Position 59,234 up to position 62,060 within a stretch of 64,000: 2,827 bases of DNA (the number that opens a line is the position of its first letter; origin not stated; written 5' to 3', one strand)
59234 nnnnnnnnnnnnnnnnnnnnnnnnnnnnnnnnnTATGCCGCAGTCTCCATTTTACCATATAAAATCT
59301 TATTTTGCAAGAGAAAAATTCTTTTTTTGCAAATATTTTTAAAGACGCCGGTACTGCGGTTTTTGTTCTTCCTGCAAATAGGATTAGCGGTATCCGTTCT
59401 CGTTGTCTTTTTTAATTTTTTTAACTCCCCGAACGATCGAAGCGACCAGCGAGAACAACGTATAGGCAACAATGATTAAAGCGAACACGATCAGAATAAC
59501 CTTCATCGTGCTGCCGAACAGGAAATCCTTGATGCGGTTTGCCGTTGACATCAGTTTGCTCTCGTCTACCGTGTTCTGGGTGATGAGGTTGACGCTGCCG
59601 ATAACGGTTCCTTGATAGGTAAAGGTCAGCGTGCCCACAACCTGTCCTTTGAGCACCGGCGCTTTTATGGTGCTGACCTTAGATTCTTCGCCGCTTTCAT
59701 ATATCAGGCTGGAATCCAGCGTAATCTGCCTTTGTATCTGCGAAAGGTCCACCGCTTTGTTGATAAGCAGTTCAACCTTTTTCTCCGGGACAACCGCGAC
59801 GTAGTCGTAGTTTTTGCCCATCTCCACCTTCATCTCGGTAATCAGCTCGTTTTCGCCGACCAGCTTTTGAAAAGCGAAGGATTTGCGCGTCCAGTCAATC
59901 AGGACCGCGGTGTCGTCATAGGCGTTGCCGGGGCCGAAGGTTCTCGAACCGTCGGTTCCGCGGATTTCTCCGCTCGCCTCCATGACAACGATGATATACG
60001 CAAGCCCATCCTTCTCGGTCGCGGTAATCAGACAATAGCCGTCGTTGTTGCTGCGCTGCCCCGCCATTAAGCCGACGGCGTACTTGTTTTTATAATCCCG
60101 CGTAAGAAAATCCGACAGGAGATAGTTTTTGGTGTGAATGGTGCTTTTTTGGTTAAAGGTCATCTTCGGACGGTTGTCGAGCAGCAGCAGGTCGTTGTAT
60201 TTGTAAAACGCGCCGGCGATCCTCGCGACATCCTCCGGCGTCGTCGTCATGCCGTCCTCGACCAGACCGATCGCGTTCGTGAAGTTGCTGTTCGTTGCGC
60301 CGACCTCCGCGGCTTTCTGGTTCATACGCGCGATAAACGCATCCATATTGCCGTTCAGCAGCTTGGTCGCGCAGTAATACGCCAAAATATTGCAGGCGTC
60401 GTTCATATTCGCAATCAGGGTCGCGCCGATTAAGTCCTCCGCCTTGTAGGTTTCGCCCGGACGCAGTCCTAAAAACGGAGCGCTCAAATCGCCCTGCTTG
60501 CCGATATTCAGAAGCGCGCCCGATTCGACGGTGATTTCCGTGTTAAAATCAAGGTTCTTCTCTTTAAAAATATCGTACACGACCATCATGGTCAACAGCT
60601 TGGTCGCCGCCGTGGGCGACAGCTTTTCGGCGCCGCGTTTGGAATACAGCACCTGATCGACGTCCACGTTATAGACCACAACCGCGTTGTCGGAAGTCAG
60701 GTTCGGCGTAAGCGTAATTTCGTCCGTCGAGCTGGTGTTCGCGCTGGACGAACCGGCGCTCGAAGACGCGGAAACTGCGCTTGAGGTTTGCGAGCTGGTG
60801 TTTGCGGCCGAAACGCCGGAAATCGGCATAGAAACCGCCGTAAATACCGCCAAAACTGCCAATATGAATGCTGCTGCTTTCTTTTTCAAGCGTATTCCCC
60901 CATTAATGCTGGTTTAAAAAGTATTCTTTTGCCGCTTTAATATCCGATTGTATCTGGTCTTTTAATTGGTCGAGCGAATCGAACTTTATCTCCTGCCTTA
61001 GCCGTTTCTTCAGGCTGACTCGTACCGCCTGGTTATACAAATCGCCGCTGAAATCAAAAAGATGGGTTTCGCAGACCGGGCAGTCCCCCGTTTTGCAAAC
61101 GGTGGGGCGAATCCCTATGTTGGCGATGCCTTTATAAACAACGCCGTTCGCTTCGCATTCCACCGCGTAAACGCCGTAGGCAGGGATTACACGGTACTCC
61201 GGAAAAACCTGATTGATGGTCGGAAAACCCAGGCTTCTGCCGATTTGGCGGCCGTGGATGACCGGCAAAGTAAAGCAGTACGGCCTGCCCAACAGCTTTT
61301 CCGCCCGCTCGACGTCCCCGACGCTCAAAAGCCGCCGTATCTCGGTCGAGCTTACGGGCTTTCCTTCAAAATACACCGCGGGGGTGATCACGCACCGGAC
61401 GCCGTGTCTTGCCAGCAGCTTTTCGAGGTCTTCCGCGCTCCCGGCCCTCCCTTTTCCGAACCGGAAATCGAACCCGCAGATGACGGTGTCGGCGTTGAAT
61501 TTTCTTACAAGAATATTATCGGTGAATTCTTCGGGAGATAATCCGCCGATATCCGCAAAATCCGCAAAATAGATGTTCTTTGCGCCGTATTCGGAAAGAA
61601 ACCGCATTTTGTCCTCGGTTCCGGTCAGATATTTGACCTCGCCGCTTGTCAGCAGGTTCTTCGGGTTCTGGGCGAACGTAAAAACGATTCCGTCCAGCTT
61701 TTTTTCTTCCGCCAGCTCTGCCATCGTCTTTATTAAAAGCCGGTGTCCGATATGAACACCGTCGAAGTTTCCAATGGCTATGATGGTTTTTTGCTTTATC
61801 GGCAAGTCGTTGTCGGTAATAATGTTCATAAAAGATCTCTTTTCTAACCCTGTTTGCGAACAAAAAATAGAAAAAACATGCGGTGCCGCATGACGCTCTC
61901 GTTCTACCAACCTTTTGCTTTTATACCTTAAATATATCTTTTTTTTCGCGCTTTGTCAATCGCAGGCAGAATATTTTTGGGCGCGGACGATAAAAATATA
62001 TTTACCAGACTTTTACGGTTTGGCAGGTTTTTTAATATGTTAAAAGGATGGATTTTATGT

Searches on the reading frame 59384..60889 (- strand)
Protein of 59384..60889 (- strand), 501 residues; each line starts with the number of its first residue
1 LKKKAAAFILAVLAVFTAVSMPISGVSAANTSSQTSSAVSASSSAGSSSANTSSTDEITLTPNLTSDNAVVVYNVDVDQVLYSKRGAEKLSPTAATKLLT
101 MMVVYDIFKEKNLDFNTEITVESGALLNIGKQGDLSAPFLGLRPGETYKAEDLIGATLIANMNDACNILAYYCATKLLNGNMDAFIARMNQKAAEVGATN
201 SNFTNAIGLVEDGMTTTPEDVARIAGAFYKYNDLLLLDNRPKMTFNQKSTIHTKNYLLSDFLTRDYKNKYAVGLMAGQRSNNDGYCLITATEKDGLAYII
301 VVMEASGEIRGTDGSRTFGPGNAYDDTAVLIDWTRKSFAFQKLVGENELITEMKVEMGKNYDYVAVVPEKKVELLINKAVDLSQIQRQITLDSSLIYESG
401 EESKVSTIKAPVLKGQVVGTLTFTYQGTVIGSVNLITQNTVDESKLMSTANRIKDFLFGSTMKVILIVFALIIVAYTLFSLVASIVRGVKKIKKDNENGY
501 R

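Call 6: search_protein_families(library=pfam, proteins=[window:59384-60889:-])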
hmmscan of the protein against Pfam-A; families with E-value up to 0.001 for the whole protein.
window:59384-60889:- (501 aa): 4 families
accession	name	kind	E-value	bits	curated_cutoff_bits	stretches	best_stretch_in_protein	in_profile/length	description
PF00768.25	Peptidase_S11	-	6.3e-30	104.8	27.6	1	62-306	8-238/239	D-alanyl-D-alanine carboxypeptidase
PF07943.18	PBP5_C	-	2.8e-09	37.4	21.2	1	341-443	4-91/91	Penicillin-binding protein 5, C-terminal domain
PF13354.11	Beta-lactamase2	-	1.2e-05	25.3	22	1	70-230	2-148/214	Beta-lactamase enzyme family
PF02113.21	Peptidase_S13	-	3.7e-05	23.1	22.8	1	55-139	5-88/444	D-Ala-D-Ala carboxypeptidase 3 (S13) family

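Call 7: search_protein_families(library=ncbifam, proteins=[window:59384-60889:-])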
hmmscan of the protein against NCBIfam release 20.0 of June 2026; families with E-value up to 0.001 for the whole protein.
window:59384-60889:- (501 aa): 7 families
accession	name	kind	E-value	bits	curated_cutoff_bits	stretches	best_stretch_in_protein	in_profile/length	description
NF038273.1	strep_PBP3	exception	4.2e-25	88.6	490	1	65-439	27-380/407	D-alanyl-D-alanine carboxypeptidase PBP3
NF007445.0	PRK10001.1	equivalog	2.1e-21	76.2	765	1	39-311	11-271/400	serine-type D-Ala-D-Ala carboxypeptidase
NF008489.0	PRK11397.1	equivalog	2.1e-18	66.2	610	1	49-457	19-385/389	serine-type D-Ala-D-Ala carboxypeptidase DacD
NF000471.1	vanY_of_D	exception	6.7e-18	65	625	1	37-313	68-343/354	transpeptidase-like D-Ala-D-Ala carboxypeptidase VanY-D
NF008059.0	PRK10793.1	equivalog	1.6e-16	60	694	1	54-449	34-389/403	D-alanyl-D-alanine carboxypeptidase DacA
NF038258.2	PBP4_Staph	exception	5.6e-16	58.3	500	1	55-209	30-174/366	penicillin-binding protein PBP4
NF008668.0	PRK11669.1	equivalog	2.2e-15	56.6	294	1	39-308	16-266/316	D-alanyl-D-alanine endopeptidase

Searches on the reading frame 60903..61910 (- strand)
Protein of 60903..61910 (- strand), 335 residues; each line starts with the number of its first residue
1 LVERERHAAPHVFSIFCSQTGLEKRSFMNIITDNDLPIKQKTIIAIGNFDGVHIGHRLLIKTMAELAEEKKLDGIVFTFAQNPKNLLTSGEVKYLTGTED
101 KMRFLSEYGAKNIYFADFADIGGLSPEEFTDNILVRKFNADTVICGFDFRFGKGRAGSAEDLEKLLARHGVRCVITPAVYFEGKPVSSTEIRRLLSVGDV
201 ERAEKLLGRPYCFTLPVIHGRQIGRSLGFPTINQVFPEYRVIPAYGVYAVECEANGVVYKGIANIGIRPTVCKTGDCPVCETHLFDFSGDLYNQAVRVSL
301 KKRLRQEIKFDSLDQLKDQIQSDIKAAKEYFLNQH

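Call 6: search_protein_families(library=pfam, proteins=[window:60903-61910:-])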
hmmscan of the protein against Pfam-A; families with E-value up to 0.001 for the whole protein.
window:60903-61910:- (335 aa): 3 families
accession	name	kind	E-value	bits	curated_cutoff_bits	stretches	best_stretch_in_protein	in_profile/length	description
PF01687.23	Flavokinase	-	1e-41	142.5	19.6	1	207-331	1-124/124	Riboflavin kinase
PF06574.18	FAD_syn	-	1.3e-40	139.2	27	1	38-189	4-157/158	FAD synthetase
PF01467.32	CTP_transf_like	-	7.7e-08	33.1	21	1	44-193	1-132/133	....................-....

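Call 7: search_protein_families(library=ncbifam, proteins=[window:60903-61910:-])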
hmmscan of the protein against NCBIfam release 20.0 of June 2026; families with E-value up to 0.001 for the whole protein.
window:60903-61910:- (335 aa): 10 families
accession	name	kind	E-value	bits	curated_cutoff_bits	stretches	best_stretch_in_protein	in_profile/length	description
NF004160.0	PRK05627.1-3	equivalog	4.5e-84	281.9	295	1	39-333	14-321/325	bifunctional riboflavin kinase/FAD synthetase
TIGR00083.1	ribF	equivalog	6e-80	268.7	184.35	1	44-331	2-289/290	riboflavin biosynthesis protein RibF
NF004162.0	PRK05627.1-5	equivalog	2.5e-78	263.6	241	1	39-332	12-300/304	bifunctional riboflavin kinase/FAD synthetase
NF004161.0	PRK05627.1-4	equivalog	4e-75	252.8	461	1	40-334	18-314/324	bifunctional riboflavin kinase/FAD synthetase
NF004159.0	PRK05627.1-2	equivalog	2.4e-73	247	306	1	39-333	14-309/326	bifunctional riboflavin kinase/FAD synthetase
NF004163.0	PRK05627.1-6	equivalog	9e-72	241.8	315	1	38-333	14-309/313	bifunctional riboflavin kinase/FAD synthetase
NF004158.0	PRK05627.1-1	equivalog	6.1e-58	196.6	396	1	29-330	5-303/304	bifunctional riboflavin kinase/FAD synthetase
NF005518.0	PRK07143.1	equivalog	5.4e-35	121.2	232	1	31-334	5-277/281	hypothetical protein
NF045965.1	RibF_rel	equivalog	8e-35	120.6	200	1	34-332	6-279/279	FAD synthase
TIGR00125.1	cyt_tran_rel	domain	9.7e-07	28.9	27.7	1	43-91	2-50/65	adenylyltransferase/cytidyltransferase family protein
